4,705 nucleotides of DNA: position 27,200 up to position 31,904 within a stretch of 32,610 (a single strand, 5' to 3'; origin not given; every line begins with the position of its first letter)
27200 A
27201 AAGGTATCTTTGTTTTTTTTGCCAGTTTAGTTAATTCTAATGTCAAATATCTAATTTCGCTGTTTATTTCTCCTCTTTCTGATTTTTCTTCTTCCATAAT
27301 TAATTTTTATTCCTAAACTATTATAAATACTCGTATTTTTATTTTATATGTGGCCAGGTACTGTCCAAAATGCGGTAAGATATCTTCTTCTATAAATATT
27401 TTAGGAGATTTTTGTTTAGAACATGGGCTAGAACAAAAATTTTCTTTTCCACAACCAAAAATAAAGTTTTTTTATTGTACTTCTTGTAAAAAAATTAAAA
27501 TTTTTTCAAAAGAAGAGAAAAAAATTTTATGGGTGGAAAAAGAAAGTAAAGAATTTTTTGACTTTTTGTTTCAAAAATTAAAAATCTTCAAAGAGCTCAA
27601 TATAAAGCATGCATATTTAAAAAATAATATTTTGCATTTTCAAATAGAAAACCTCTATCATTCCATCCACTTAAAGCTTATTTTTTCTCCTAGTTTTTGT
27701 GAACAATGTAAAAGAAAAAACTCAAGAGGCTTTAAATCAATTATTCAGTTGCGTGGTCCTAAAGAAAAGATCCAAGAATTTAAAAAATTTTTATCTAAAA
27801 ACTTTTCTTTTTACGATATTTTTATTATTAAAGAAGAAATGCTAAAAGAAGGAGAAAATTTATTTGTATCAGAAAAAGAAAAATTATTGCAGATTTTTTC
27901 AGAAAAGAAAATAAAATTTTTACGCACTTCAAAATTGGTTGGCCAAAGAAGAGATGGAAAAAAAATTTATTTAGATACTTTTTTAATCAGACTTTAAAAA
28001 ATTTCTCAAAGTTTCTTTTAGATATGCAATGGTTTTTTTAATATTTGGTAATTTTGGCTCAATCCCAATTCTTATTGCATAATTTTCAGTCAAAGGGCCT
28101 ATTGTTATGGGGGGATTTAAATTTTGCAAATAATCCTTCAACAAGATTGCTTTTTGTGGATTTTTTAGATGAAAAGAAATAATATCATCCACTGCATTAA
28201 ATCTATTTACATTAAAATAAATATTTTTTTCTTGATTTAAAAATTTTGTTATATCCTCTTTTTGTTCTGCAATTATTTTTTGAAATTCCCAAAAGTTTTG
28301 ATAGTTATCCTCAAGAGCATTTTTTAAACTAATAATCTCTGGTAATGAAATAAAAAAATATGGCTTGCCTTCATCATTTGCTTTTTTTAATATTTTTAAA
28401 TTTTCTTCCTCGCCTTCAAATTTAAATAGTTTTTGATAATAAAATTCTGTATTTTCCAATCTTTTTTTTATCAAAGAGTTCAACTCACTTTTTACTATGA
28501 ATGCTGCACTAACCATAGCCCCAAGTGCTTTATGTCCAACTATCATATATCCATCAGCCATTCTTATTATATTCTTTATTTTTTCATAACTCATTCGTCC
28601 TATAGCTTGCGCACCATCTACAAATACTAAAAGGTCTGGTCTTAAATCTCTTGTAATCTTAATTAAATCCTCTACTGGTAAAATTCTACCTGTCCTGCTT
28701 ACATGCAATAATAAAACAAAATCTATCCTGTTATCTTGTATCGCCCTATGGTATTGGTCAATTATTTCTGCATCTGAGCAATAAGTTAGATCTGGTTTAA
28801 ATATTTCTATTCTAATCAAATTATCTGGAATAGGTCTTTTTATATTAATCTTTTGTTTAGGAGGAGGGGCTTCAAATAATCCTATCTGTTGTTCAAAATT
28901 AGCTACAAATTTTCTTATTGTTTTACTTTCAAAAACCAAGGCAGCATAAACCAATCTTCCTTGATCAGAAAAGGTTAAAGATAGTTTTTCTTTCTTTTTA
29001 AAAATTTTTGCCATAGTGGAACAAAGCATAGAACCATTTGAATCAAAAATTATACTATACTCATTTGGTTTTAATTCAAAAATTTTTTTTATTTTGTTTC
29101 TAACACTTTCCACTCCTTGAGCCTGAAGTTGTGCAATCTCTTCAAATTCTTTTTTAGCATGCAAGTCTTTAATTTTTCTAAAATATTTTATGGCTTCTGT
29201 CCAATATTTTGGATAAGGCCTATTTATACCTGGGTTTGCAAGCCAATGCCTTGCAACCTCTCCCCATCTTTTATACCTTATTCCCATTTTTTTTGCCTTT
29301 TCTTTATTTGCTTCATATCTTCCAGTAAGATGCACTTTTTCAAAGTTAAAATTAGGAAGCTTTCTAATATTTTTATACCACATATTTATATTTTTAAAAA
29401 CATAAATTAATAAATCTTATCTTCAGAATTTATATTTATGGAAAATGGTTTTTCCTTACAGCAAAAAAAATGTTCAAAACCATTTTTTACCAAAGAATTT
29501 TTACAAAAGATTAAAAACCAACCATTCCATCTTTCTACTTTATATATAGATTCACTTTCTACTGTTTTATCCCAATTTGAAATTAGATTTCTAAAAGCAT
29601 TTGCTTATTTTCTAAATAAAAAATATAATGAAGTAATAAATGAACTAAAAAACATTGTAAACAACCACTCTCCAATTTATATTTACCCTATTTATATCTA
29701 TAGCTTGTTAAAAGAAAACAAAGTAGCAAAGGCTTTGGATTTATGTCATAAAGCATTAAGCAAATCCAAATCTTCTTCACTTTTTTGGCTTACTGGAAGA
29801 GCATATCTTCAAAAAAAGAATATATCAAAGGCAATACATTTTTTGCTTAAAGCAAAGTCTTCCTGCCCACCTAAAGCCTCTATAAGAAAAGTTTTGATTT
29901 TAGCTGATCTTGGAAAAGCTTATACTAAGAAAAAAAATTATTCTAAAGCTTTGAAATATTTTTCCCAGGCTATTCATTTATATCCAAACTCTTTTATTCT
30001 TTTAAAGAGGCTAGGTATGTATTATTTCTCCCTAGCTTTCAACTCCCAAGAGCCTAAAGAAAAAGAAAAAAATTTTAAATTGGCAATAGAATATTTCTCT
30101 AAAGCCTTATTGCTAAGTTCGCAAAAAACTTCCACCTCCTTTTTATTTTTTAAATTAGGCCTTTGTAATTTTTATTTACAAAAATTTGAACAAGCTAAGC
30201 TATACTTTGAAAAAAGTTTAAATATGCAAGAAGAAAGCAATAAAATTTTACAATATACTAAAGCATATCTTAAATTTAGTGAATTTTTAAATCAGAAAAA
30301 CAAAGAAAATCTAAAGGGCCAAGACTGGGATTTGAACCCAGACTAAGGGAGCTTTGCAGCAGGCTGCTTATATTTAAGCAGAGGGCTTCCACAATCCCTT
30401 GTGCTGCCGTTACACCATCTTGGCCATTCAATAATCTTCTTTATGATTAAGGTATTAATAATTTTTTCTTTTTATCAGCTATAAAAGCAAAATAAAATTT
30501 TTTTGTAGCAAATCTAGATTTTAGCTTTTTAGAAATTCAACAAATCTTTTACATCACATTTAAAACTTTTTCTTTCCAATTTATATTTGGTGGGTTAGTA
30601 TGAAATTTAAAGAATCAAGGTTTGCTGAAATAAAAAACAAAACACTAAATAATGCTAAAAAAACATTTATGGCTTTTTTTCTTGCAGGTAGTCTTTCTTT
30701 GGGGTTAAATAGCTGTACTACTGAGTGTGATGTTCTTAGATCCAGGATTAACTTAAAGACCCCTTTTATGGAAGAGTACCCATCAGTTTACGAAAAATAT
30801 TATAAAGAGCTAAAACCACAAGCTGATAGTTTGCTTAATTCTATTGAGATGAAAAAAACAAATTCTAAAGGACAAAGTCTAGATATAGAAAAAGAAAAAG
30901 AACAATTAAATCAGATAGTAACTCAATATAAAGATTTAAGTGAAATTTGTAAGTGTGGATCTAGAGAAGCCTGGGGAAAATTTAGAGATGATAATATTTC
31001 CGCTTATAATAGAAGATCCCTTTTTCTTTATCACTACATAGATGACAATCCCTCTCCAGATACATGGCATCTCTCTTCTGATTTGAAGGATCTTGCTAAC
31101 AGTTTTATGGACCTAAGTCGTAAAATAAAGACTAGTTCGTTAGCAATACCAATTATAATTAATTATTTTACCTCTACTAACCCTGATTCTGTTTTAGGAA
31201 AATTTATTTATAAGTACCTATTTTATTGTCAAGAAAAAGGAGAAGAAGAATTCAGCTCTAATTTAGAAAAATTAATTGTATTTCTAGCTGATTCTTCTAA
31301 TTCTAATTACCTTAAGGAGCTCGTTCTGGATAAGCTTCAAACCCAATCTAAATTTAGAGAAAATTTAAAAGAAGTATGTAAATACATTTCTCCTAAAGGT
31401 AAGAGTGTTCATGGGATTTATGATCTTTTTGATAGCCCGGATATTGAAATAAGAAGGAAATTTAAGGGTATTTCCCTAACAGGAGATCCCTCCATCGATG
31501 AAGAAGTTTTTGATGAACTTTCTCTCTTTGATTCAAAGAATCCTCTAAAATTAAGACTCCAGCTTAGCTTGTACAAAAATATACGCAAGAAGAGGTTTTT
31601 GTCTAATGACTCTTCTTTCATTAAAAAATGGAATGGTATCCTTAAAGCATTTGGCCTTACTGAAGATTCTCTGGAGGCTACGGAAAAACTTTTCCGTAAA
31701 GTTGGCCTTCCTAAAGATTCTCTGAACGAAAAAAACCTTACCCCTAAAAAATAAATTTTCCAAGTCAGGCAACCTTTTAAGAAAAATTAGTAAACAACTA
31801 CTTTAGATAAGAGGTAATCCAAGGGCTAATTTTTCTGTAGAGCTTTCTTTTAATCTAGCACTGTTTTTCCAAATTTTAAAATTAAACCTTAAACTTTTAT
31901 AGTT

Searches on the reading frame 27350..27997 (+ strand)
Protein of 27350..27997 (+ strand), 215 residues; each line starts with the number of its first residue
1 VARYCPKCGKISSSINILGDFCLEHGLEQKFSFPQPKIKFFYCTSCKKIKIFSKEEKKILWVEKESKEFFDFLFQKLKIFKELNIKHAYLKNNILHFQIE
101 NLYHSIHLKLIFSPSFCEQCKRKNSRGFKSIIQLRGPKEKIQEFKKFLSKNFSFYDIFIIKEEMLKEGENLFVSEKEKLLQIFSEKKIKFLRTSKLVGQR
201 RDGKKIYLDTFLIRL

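Call 10: search_protein_families(library=pfam, proteins=[window:27350-27997:+], max_evalue=0.001)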
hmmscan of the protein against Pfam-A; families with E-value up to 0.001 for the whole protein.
window:27350-27997:+ (215 aa): 1 family
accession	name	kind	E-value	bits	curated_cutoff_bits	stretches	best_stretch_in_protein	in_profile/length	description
PF04981.18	NMD3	-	7.9e-16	58.8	24.9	1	5-215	1-243/243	NMD3 family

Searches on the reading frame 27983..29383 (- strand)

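Call 10: search_protein_families(library=pfam, proteins=[window:27983-29383:-], max_evalue=0.001)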
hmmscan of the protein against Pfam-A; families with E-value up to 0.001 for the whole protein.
window:27983-29383:- (466 aa): 1 family
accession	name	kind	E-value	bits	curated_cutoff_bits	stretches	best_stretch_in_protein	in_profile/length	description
PF00266.25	Aminotran_5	-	3.6e-08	33.2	21.5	1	209-302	130-218/371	Aminotransferase class-V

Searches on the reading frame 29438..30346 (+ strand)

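Call 10: search_protein_families(library=pfam, proteins=[window:29438-30346:+], max_evalue=0.001)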
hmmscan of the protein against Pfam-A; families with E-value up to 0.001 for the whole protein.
window:29438-30346:+ (302 aa): 14 families
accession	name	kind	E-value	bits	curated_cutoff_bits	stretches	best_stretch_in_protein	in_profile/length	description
PF07719.23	TPR_2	-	1.8e-20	71.7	27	1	154-184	3-33/34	Tetratricopeptide repeat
PF00515.34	TPR_1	-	4.6e-19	67.8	27.8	1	155-184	4-33/34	Tetratricopeptide repeat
PF13424.12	TPR_12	-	5.3e-13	49.4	30.1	1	209-266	15-77/77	Tetratricopeptide repeat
PF13181.12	TPR_8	-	4.4e-12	45.6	25.7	0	156-184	5-33/34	Tetratricopeptide repeat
PF13174.12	TPR_6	-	1.6e-09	38.3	26.3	0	158-185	6-33/33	Tetratricopeptide repeat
PF25062.1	ARM_TT21_N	-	2.1e-09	37.9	40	0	90-186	110-202/222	Tetratricopeptide repeat protein 21 N-terminal ARM repeat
PF13428.12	TPR_14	-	6.7e-09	36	23.5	0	155-193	4-42/44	Tetratricopeptide repeat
PF14559.12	TPR_19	-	1.2e-08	35.6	25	0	90-138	1-50/68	Tetratricopeptide repeat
PF13432.12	TPR_16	-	2.2e-06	28.4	32.7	0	157-224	2-58/65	Tetratricopeptide repeat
PF12895.13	ANAPC3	-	3.8e-06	27.5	27.2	0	86-138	29-81/82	Anaphase-promoting complex, cyclosome, subunit 3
PF23300.3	HEAT_Nup120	-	4.1e-05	23.9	29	1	89-233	5-124/170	Nucleoporin Nup120, HEAT repeats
PF08238.18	Sel1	-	6.9e-05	23.7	30.7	0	165-179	18-32/36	Sel1 repeat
PF13414.12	TPR_11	-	0.00053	20.1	26.8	0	159-194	1-36/42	TPR repeat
PF13374.12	TPR_10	-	0.00076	19.9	27.5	0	155-182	5-32/42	Tetratricopeptide repeat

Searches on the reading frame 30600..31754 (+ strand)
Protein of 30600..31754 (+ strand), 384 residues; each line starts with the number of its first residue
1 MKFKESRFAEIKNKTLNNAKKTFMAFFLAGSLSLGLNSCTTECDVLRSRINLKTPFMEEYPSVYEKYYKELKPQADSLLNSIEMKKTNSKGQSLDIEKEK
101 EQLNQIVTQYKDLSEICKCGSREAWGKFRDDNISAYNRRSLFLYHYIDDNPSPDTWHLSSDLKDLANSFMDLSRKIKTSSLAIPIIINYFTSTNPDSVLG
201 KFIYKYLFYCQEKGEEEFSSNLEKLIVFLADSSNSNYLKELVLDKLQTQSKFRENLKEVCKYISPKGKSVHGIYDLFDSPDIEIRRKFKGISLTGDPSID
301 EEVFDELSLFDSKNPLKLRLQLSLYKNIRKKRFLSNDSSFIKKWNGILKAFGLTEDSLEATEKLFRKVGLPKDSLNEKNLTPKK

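Call 10: search_protein_families(library=pfam, proteins=[window:30600-31754:+], max_evalue=0.001)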
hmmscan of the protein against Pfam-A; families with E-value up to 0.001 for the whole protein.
window:30600-31754:+ (384 aa): 1 family
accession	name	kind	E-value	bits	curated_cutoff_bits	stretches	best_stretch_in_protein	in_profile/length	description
PF22960.2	UBR1-like_wing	-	0.00082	19.9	27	0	238-276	20-58/100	E3 ubiquitin-protein ligase UBR1-like, winged-helix domain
